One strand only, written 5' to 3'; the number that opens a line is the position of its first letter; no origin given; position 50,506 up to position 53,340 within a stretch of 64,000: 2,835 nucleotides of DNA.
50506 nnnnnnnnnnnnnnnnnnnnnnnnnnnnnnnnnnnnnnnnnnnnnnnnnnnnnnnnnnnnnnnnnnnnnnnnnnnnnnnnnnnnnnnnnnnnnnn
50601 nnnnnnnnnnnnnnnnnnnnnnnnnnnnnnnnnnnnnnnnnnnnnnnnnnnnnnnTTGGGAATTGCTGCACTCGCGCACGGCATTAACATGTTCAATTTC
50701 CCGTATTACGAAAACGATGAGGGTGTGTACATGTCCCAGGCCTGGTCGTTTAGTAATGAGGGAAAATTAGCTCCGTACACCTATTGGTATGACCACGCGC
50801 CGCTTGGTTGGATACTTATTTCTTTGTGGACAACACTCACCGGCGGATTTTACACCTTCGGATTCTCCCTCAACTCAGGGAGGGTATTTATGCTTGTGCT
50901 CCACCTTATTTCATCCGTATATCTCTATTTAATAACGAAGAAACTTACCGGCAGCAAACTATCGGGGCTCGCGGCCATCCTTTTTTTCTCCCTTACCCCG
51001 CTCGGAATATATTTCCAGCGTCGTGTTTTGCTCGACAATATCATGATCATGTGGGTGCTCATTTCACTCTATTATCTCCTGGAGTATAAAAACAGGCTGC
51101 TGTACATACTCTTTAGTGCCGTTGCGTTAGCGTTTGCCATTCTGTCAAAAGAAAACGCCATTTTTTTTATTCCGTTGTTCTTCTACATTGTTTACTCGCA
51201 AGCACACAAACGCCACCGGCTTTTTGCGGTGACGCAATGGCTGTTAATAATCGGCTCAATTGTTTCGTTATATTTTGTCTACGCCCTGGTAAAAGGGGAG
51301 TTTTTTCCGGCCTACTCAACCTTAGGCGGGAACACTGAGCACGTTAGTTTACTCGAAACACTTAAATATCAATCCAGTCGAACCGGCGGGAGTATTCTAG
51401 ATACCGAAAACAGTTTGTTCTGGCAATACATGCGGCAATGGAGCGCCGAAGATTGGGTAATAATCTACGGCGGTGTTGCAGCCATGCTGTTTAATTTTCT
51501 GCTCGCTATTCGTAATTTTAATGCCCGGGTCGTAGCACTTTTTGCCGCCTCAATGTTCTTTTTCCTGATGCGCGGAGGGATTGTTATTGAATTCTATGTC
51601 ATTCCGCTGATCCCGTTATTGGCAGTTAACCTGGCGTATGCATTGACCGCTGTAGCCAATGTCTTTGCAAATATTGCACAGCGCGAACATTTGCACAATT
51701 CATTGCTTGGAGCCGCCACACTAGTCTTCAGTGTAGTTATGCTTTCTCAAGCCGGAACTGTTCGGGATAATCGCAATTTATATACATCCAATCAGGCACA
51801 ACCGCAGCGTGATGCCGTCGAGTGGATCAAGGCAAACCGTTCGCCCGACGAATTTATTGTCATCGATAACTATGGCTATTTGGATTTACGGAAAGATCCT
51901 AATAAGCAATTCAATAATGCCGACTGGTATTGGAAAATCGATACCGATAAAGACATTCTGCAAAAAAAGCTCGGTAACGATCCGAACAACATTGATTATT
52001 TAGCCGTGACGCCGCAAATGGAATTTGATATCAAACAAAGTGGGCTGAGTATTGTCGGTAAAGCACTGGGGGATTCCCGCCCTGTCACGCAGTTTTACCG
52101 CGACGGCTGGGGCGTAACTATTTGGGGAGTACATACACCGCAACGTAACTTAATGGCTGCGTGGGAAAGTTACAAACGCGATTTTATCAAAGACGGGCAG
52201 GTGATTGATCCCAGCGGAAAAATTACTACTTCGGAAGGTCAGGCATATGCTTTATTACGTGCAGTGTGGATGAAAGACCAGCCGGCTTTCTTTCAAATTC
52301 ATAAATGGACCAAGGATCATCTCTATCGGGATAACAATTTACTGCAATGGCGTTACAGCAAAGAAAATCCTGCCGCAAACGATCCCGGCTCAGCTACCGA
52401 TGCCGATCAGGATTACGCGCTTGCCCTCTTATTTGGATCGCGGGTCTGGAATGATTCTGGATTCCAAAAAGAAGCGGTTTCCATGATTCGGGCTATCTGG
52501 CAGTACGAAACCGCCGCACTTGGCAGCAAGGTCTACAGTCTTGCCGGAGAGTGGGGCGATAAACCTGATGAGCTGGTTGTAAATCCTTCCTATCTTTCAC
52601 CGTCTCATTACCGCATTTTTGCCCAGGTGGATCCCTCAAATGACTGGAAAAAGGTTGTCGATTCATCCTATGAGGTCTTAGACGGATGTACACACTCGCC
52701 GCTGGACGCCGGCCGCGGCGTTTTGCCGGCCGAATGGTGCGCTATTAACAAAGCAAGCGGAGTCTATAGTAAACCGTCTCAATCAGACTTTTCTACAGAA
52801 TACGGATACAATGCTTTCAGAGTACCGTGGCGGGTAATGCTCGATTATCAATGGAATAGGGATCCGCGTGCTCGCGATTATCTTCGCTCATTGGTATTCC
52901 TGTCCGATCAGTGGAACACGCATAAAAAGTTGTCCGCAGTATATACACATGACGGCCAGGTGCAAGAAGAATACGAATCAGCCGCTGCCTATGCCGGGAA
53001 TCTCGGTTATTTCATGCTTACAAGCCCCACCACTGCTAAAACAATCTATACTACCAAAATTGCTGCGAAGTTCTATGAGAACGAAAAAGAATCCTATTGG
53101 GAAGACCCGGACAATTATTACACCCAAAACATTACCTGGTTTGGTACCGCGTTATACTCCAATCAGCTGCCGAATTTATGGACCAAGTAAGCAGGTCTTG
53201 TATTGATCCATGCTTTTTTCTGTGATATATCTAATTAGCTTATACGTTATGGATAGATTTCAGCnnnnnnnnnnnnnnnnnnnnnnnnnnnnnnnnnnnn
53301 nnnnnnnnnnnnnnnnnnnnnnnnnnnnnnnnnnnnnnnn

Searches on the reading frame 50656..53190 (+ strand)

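Call 35: search_protein_families(library=pfam, proteins=[window:50656-53190:+], max_evalue=0.00001)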
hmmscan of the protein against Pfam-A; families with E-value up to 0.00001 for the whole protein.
window:50656-53190:+ (844 aa): 3 families
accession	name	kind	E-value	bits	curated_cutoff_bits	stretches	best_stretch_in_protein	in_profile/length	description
PF01270.23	Glyco_hydro_8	-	6e-43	147.6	24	1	501-806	26-316/341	Glycosyl hydrolases family 8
PF13231.12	PMT_2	-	1.1e-13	52.1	26.1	1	46-201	1-152/160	Dolichyl-phosphate-mannose-protein mannosyltransferase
PF02366.24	PMT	-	3.1e-08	33.9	22.7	1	56-195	65-217/245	Dolichyl-phosphate-mannose-protein mannosyltransferase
